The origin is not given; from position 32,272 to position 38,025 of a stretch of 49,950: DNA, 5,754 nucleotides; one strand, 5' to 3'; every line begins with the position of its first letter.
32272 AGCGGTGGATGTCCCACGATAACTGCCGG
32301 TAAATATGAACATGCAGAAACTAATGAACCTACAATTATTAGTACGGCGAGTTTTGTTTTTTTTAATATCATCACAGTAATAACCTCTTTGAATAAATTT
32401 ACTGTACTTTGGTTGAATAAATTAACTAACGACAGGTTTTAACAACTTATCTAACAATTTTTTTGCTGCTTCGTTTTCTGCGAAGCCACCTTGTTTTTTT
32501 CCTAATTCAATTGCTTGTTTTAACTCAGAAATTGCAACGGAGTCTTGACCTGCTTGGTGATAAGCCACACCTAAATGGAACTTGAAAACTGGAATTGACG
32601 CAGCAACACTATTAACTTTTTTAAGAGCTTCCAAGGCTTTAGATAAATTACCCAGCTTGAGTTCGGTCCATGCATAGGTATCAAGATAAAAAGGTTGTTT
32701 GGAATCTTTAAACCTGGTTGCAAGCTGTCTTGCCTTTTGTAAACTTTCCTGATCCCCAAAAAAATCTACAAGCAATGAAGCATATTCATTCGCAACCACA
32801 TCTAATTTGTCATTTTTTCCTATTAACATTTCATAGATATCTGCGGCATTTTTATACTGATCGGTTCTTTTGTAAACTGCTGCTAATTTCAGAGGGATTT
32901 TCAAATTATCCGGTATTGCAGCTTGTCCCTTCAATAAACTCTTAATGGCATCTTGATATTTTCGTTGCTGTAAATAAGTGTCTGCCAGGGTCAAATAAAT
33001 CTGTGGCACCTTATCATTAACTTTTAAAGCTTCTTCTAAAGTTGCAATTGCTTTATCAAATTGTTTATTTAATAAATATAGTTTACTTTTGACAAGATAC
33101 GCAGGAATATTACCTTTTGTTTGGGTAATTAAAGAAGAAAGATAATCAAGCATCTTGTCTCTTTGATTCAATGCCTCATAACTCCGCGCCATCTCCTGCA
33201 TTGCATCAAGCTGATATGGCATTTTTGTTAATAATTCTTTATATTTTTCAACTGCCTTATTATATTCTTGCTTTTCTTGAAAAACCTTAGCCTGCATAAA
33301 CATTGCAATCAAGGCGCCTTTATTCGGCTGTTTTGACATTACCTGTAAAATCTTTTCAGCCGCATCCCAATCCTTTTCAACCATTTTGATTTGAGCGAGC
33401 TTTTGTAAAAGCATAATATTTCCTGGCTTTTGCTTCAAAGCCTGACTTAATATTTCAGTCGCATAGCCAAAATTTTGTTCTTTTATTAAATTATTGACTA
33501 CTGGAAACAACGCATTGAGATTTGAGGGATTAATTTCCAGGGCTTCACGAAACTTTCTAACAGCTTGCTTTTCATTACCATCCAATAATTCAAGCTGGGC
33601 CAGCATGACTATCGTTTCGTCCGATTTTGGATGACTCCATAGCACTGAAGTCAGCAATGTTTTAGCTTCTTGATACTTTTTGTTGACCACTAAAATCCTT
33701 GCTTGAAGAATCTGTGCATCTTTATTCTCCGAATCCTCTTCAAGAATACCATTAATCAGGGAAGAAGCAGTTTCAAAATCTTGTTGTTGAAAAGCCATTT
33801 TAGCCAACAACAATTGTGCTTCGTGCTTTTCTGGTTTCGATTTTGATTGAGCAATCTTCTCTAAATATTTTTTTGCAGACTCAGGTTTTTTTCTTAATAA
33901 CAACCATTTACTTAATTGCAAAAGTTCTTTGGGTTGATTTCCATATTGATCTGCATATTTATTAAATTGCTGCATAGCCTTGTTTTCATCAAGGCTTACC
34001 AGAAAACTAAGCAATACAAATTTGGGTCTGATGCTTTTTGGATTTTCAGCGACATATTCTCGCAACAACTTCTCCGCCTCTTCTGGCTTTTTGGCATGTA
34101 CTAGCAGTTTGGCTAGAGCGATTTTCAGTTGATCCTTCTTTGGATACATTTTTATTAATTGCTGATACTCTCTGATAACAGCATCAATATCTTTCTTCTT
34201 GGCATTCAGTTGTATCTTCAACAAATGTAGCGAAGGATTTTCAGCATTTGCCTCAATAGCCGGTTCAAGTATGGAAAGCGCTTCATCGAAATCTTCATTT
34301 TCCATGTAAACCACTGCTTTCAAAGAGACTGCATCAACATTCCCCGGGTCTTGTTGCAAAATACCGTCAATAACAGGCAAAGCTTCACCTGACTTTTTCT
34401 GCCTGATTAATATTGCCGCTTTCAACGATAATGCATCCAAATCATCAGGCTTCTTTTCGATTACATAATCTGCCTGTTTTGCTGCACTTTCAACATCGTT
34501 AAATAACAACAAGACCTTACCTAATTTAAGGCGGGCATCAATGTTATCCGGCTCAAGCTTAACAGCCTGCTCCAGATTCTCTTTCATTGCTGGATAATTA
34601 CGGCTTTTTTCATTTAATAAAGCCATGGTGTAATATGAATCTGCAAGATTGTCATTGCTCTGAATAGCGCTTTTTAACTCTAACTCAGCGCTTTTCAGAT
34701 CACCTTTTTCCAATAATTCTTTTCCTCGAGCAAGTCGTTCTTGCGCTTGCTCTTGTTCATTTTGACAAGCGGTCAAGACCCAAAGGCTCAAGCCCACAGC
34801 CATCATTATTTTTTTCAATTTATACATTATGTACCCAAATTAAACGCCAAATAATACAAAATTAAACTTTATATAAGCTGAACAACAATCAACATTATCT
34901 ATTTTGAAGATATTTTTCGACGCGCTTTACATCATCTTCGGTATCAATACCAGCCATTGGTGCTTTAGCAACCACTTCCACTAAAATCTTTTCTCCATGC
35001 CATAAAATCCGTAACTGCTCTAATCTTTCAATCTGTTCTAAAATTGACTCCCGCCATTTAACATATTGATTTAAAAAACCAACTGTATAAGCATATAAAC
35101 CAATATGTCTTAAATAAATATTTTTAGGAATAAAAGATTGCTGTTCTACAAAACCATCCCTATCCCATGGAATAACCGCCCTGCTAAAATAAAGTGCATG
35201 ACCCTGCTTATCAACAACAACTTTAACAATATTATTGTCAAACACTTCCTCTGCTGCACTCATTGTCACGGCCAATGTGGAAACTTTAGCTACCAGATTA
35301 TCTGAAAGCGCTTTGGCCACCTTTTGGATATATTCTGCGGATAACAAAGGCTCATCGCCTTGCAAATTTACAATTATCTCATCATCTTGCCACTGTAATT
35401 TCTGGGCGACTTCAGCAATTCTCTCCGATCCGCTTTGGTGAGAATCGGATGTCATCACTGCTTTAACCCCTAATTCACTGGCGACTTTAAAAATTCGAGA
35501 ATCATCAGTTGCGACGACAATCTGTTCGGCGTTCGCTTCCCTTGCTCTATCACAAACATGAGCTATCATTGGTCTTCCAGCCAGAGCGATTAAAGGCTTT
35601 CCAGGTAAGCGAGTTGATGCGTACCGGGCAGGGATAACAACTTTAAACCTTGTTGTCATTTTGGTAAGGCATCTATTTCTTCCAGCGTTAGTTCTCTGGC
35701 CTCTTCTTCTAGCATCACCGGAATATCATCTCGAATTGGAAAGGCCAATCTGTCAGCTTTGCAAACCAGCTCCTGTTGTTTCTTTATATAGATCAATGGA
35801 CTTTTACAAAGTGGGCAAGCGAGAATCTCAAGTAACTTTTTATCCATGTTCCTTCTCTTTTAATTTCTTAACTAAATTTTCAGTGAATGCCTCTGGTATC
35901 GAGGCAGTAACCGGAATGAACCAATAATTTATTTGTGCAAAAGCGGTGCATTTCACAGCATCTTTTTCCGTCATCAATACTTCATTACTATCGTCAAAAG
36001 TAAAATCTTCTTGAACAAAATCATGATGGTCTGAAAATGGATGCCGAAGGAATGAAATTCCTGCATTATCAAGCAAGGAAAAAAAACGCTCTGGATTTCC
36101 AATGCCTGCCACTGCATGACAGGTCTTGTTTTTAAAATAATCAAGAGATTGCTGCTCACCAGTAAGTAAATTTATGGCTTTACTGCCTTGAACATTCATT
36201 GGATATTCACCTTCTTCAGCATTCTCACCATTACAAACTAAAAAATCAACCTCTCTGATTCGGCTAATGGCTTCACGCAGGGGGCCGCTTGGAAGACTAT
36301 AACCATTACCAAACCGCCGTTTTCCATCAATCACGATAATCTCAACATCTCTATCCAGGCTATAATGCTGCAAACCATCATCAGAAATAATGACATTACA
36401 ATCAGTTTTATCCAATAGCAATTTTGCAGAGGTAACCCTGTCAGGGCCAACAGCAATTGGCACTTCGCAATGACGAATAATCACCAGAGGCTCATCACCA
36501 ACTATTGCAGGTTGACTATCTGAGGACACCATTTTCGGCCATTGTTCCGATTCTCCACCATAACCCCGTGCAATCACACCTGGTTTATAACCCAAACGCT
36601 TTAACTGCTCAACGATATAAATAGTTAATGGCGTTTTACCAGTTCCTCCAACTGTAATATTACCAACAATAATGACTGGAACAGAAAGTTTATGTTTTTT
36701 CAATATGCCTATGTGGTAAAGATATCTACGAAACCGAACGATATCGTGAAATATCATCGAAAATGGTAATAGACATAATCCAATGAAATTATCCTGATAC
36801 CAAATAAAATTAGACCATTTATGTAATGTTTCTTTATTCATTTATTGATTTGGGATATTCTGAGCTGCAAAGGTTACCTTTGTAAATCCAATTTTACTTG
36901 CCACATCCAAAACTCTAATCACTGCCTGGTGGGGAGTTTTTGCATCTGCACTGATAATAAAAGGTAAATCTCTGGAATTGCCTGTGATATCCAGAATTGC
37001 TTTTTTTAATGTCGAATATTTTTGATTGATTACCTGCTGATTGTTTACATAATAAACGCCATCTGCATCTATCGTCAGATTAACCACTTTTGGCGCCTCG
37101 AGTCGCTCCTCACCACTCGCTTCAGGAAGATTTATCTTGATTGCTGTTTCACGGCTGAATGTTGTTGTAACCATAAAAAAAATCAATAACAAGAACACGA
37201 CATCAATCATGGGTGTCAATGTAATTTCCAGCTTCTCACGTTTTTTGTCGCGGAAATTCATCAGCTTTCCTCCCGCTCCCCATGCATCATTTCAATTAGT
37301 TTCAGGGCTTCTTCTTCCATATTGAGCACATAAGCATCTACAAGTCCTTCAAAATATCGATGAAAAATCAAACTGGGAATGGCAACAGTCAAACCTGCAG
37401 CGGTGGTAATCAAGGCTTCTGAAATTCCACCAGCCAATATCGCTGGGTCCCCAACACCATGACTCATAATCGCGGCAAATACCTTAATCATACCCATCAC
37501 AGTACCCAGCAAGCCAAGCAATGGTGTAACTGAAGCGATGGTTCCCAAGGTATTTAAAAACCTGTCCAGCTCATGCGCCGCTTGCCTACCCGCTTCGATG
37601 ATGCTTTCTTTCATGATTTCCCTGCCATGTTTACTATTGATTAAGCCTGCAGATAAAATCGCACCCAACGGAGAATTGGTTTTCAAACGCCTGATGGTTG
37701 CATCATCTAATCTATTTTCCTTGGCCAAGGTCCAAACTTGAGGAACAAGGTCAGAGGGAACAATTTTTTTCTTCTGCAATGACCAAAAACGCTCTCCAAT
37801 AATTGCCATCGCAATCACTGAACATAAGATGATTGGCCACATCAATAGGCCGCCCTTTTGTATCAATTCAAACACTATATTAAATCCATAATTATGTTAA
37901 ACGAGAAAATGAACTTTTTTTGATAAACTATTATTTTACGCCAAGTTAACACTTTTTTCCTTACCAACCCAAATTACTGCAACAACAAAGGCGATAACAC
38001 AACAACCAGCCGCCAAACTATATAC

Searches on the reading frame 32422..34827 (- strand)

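Call 29: search_protein_families(library=ncbifam, proteins=[window:32422-34827:-], max_evalue=0.00001)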
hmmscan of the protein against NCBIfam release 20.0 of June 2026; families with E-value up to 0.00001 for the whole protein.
window:32422-34827:- (801 aa): 23 families
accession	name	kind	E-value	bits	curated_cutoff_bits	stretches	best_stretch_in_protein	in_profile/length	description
TIGR02917.1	PEP_TPR_lipo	equivalog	7.4e-79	265.7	312.2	5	206-503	507-802/899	XrtA/PEP-CTERM system TPR-repeat protein PrsT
NF040959.1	MamA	equivalog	4.6e-45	153.6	200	5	512-665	43-196/204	magnetosome protein MamA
TIGR02521.1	type_IV_pilW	equivalog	1.5e-27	96.6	154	1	22-228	25-233/234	type IV pilus biogenesis/stability protein PilW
NF052400.1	M48_BAM_BepA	equivalog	4.1e-27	95.1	570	2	170-285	313-428/483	beta-barrel assembly-enhancing protease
NF052415.1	T3SS_chap_SctY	equivalog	8.1e-23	81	70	1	127-208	3-87/106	type III secretion apparatus assembly chaperone SctY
NF008757.0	PRK11788.1-5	equivalog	9.3e-22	77.7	363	2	476-604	185-312/388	lipopolysaccharide assembly protein LapB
NF008756.0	PRK11788.1-4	equivalog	5.1e-19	68.6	474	0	409-537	186-313/389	lipopolysaccharide assembly protein LapB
NF033920.0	C39_PA2778_fam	equivalog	3.3e-18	66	150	0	410-495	162-248/255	PA2778 family cysteine peptidase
TIGR00540.1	TPR_hemY_coli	hypoth_equivalog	5.8e-18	64.8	142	2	129-356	151-380/385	heme biosynthesis-associated TPR protein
TIGR03939.1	PGA_TPR_OMP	equivalog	3.8e-17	61.8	366.65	0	450-552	408-508/800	poly-beta-1,6 N-acetyl-D-glucosamine export porin PgaA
NF047371.1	FlcA_CTERM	equivalog_domain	1.2e-16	60.3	300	1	418-633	137-372/646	periplasmic flagellar collar protein FlcA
NF033758.1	gliding_GltE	equivalog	8e-16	58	225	0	35-146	229-339/411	adventurous gliding motility TPR repeat lipoprotein GltE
TIGR02795.1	tol_pal_ybgF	equivalog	8.6e-16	58.6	90.1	0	580-669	8-103/119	tol-pal system protein YbgF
TIGR02552.1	LcrH_SycD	equivalog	2.4e-15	56.4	104.8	0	719-792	59-133/136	SycD/LcrH family type III secretion system chaperone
NF008520.0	PRK11447.1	equivalog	2.8e-15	55.2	858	1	33-428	274-696/1157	cellulose synthase complex outer membrane protein BcsC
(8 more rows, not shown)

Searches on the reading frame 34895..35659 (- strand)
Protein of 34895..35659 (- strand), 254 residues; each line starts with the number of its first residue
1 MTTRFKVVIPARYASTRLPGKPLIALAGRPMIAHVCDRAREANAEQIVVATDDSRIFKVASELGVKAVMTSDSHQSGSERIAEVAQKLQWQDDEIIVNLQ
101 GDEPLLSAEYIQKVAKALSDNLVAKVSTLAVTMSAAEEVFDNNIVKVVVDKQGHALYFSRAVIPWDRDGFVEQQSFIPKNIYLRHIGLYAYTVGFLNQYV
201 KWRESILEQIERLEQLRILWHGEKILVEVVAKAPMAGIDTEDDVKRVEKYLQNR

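Call 30: search_protein_families(library=ncbifam, proteins=[window:34895-35659:-], max_evalue=0.00001)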
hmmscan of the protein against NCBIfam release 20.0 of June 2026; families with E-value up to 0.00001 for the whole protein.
window:34895-35659:- (254 aa): 16 families
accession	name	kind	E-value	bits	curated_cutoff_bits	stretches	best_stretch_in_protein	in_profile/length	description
TIGR00466.1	kdsB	equivalog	1.4e-92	309.4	155.2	1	5-244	3-240/241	3-deoxy-manno-octulosonate cytidylyltransferase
NF003952.0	PRK05450.1-5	subfamily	1.1e-88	296.7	193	1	5-253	3-247/250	3-deoxy-manno-octulosonate cytidylyltransferase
NF009905.0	PRK13368.1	subfamily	1.7e-87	292.8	255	1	5-253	3-240/243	3-deoxy-manno-octulosonate cytidylyltransferase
NF003950.0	PRK05450.1-3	subfamily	2.1e-77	259.8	234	1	6-253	4-244/248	3-deoxy-manno-octulosonate cytidylyltransferase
NF003948.0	PRK05450.1-1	equivalog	8.2e-67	225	281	1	5-253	6-245/248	3-deoxy-manno-octulosonate cytidylyltransferase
TIGR03584.1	PseF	equivalog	2.9e-14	53.2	205.7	1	8-123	3-125/222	pseudaminic acid cytidylyltransferase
NF010933.0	PRK14353.1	equivalog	1.1e-09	37.5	505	1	15-124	16-130/453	bifunctional UDP-N-acetylglucosamine diphosphorylase/glucosamine-1-phosphate N-acetyltransferase GlmU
TIGR01173.1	glmU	equivalog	1.8e-09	37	366.85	1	21-132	20-128/452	bifunctional UDP-N-acetylglucosamine diphosphorylase/glucosamine-1-phosphate N-acetyltransferase GlmU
NF006986.0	PRK09451.1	equivalog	1.1e-08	34.4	725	1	8-125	9-128/456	bifunctional UDP-N-acetylglucosamine diphosphorylase/glucosamine-1-phosphate N-acetyltransferase GlmU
NF010932.0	PRK14352.1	equivalog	1.1e-08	34.2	611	1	21-134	26-141/488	bifunctional UDP-N-acetylglucosamine diphosphorylase/glucosamine-1-phosphate N-acetyltransferase GlmU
NF010934.1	PRK14354.1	equivalog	7.2e-08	31.4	450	1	21-121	19-118/447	bifunctional UDP-N-acetylglucosamine diphosphorylase/glucosamine-1-phosphate N-acetyltransferase GlmU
TIGR03310.1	matur_MocA_YgfJ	equivalog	1.5e-07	31.6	186.45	1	7-120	2-117/188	molybdenum cofactor cytidylyltransferase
TIGR02665.1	molyb_mobA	equivalog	3.1e-07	30.6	151.85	1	14-121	10-116/186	molybdenum cofactor guanylyltransferase MobA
NF010938.0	PRK14358.1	equivalog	8e-07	28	500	1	21-131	27-133/481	bifunctional N-acetylglucosamine-1-phosphate uridyltransferase/glucosamine-1-phosphate acetyltransferase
TIGR03552.1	F420_cofC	equivalog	1.9e-06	27.7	105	1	30-124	31-123/196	2-phospho-L-lactate guanylyltransferase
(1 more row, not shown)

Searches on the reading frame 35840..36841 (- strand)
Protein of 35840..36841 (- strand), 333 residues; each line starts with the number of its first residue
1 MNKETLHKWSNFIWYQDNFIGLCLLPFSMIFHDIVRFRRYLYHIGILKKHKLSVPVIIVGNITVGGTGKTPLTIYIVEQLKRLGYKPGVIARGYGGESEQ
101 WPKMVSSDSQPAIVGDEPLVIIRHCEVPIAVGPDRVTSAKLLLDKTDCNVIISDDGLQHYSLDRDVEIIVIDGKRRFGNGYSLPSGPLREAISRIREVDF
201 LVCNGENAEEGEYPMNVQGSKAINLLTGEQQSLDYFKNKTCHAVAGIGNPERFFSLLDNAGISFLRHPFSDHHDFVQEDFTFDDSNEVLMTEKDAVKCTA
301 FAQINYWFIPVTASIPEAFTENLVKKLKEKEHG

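Call 30: search_protein_families(library=ncbifam, proteins=[window:35840-36841:-], max_evalue=0.00001)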
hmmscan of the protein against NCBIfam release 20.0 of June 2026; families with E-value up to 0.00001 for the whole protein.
window:35840-36841:- (333 aa): 2 families
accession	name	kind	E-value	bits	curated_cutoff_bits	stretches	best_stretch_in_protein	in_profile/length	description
TIGR00682.1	lpxK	equivalog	2.7e-82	276.4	91.95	1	27-328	1-319/324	tetraacyldisaccharide 4'-kinase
NF001892.0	PRK00652.1-5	equivalog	7.8e-30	104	327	1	6-330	5-305/308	tetraacyldisaccharide 4'-kinase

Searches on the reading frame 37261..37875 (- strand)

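Call 30: search_protein_families(library=ncbifam, proteins=[window:37261-37875:-], max_evalue=0.00001)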
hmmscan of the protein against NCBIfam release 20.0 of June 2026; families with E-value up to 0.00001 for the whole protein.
window:37261-37875:- (204 aa): 5 families
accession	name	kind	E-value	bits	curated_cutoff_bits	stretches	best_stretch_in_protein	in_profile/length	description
TIGR02796.1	tolQ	equivalog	4.1e-27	95.3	221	1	11-197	16-214/216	protein TolQ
TIGR02797.1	exbB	equivalog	2.6e-16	60.1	206.2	1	15-185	20-197/211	tonB-system energizer ExbB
TIGR02805.1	exbB2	equivalog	3.8e-13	49.8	135.35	1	98-174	46-122/138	TonB-system energizer ExbB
NF008066.0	PRK10801.1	equivalog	2.3e-12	46.9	403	1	101-198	121-218/230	Tol-Pal system protein TolQ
NF007722.0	PRK10414.1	equivalog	7.3e-12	45.3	402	1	107-188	130-211/244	tol-pal system-associated acyl-CoA thioesterase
